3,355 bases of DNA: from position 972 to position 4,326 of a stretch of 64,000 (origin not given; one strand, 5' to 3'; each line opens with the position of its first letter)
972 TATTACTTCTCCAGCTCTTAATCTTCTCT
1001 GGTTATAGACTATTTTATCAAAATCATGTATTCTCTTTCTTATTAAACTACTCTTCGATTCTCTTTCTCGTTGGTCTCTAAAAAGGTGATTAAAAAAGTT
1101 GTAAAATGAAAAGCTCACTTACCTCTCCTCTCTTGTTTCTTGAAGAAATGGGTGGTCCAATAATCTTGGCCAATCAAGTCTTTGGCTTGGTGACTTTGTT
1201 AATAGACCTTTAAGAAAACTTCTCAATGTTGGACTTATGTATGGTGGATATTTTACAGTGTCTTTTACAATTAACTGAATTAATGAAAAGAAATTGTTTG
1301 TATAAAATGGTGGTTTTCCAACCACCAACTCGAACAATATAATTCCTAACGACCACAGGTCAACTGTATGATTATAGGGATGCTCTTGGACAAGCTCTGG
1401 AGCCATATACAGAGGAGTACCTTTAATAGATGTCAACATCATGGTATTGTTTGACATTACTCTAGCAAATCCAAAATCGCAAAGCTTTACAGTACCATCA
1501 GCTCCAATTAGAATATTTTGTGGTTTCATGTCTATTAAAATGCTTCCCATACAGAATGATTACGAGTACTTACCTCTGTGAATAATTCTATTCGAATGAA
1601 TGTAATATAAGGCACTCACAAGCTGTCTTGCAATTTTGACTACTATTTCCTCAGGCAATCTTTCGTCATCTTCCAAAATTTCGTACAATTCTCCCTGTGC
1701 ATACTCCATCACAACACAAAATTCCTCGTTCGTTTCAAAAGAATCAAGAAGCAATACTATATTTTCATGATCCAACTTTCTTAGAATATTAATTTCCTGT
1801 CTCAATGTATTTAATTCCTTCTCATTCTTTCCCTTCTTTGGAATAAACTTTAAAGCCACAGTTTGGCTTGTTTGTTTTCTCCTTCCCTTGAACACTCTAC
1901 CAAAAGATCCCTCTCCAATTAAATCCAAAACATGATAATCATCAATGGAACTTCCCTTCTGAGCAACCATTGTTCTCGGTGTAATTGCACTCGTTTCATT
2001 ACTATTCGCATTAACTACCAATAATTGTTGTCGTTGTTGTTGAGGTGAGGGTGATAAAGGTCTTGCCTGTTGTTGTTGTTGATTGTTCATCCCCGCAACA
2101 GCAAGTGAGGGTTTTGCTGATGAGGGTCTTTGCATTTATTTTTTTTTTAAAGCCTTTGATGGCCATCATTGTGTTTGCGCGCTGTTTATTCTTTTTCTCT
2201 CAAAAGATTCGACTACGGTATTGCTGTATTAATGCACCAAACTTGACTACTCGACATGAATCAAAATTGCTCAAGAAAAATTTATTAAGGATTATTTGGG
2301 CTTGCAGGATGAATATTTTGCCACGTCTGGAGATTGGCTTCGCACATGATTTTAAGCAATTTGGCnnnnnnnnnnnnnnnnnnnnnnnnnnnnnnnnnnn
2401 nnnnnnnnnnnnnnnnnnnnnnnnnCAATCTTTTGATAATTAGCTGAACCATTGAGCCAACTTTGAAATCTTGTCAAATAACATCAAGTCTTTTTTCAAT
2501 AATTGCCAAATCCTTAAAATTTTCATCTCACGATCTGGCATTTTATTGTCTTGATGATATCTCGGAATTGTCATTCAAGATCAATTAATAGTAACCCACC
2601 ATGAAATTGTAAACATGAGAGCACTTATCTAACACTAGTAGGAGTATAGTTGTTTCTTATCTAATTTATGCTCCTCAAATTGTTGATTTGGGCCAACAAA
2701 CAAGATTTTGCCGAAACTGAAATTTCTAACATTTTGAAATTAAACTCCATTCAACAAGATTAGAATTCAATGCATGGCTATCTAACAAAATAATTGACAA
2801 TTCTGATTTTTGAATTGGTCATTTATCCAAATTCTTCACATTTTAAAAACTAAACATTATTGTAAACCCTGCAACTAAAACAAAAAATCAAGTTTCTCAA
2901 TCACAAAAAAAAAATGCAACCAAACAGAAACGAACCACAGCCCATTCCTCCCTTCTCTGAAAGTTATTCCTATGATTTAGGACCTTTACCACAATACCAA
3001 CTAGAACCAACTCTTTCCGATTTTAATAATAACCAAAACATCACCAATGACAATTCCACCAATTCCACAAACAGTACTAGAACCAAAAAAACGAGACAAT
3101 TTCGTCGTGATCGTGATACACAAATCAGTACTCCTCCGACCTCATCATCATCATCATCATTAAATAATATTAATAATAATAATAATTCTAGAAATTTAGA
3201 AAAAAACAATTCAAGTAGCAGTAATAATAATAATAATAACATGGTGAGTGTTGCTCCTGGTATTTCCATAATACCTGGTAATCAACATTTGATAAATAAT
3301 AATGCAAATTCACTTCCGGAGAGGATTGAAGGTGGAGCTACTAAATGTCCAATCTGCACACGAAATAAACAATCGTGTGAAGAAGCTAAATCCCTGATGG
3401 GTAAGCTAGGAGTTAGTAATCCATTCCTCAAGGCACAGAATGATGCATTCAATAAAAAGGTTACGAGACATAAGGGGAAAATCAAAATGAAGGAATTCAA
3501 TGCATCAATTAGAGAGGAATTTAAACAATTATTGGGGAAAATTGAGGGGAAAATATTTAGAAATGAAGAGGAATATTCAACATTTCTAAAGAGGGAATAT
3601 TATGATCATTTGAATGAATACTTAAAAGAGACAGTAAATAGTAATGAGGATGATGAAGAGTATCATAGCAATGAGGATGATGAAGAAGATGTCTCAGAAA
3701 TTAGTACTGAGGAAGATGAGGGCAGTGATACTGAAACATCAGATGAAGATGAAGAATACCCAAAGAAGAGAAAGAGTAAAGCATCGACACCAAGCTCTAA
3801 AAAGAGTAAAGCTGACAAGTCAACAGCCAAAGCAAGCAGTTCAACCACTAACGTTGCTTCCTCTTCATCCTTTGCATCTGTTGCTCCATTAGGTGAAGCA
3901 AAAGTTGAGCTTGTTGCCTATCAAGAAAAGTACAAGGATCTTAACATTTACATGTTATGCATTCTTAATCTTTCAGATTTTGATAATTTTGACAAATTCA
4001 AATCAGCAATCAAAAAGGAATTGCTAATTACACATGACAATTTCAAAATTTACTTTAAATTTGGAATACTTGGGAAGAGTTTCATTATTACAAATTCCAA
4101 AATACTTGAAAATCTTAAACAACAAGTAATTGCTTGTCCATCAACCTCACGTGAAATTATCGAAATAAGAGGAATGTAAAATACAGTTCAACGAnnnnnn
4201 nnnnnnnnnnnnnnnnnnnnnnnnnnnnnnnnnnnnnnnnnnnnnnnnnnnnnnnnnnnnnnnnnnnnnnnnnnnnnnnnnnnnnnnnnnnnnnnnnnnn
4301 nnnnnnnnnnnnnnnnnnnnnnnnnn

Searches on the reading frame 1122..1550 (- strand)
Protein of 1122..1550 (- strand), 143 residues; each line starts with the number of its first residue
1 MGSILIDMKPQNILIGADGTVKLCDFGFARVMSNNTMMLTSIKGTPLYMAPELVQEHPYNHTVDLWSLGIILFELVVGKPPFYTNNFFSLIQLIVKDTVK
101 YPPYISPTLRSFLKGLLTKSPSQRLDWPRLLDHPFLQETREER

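Call 55: search_protein_families(library=pfam, proteins=[window:1122-1550:-], max_evalue=0.01)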
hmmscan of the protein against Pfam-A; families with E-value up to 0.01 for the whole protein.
window:1122-1550:- (143 aa): 2 families
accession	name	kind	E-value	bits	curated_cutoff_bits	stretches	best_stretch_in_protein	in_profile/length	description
PF00069.31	Pkinase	-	1.1e-37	130.4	31.7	1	6-136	122-263/263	Protein kinase domain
PF07714.23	PK_Tyr_Ser-Thr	-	4.6e-18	65.9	23.1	1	7-129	127-253/258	Protein tyrosine and serine/threonine kinase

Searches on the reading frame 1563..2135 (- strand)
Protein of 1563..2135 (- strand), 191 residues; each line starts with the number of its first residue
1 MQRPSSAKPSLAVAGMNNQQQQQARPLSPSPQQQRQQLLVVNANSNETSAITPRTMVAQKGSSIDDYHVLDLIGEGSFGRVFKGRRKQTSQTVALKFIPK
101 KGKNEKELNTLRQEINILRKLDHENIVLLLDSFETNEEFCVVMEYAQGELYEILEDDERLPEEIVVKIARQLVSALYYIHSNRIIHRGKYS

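Call 55: search_protein_families(library=pfam, proteins=[window:1563-2135:-], max_evalue=0.01)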
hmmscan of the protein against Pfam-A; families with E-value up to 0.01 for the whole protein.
window:1563-2135:- (191 aa): 2 families
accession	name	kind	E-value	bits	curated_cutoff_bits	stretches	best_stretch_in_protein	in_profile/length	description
PF00069.31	Pkinase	-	3.5e-34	118.9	31.7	1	67-187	1-122/263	Protein kinase domain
PF07714.23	PK_Tyr_Ser-Thr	-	3.9e-23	82.5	23.1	1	70-187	4-126/258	Protein tyrosine and serine/threonine kinase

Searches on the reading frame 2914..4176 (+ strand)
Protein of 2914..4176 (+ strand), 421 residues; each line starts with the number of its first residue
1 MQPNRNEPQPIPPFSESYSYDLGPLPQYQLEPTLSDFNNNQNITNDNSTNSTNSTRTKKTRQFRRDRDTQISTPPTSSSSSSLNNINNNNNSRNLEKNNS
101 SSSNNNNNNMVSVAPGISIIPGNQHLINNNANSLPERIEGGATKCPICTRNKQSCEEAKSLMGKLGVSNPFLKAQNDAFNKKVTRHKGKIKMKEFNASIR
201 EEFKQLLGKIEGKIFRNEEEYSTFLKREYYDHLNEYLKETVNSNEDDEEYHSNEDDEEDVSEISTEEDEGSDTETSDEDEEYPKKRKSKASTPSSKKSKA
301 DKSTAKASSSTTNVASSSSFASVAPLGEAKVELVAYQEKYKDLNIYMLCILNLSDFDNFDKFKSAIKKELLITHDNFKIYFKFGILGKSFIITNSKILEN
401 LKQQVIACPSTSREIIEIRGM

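Call 3: search_protein_families(library=pfam, proteins=[window:2914-4176:+], max_evalue=0.1)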
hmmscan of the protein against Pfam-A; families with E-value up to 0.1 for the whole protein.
window:2914-4176:+ (421 aa): 2 families
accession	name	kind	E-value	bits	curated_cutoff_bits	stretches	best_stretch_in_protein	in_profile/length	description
PF05764.18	YL1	-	0.0029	18.2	29.2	1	230-309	21-99/239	YL1 nuclear protein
PF08534.16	Redoxin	-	0.017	15.3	26.6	1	143-189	38-83/148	Redoxin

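Call 6: find_encoding_contigs(protein=window:2914-4176:+, flank=6000, max_places=4)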
Protein window:2914-4176:+ (421 aa): no gene with exactly this product is on record in the collection.

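Call 9: find_homologous_proteins(query=window:2914-4176:+)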
Query window:2914-4176:+: 8000 candidates shared short words with the query, none scored E <= 0.001.

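Call 26: search_protein_representatives(protein=window:2914-4176:+)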
Query: 421 residues. Proteins with E-value up to 0.001 (for the whole library): 1; up to 1e-10: 1; up to 1e-30: 1. The best 1 are listed.
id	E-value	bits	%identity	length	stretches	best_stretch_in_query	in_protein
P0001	8.4e-257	867.7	88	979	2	1-407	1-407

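Call 34: search_solved_structures(query=window:2914-4176:+, max_evalue=1)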
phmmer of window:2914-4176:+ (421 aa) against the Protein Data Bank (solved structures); distinct sequences matched with E-value up to 1: 1.
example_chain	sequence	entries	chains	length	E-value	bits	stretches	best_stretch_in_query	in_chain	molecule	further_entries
9b62_G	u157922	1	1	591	0.049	15.9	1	240-306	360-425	Ran GTPase-activating protein 1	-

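Call 51: predict_structure(protein=window:2914-4176:+)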
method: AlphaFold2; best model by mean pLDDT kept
length: 421 residues; sequences in the alignment: 1
mean_pLDDT: 39.7   pTM: 0.20
mean pLDDT of the five models: 39.7, 37.6, 37.3, 35.6, 32.5
residues with pLDDT >= 90: 0; 70-90: 1; 50-70: 65; < 50: 355
segments of 3 or more residues with pLDDT < 50: 1-4, 12-16, 26-172, 187-190, 192-196, 211-216, 224-233, 239-248, 250-253, 270-277, 279-282, 284-292, 298-421
pLDDT, mean of each block of 10 residues (from residue 1): 50 47 50 39 36 36 38 38 31 33 32 28 30 29 30 36 39 50 51 49 55 48 48 48 46 52 48 47 43 47 39 34 30 32 35 41 45 38 37 34 26 26 23
secondary structure, 60 per line:
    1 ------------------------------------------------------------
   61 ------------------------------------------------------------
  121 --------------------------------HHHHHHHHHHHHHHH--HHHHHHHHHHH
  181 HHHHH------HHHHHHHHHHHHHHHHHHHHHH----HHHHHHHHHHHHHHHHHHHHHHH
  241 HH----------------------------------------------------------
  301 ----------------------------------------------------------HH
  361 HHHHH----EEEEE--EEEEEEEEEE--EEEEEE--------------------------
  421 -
elements in order: H153-167 H170-185 H192-213 H218-242 H359-365 E370-374 E377-386 E389-394
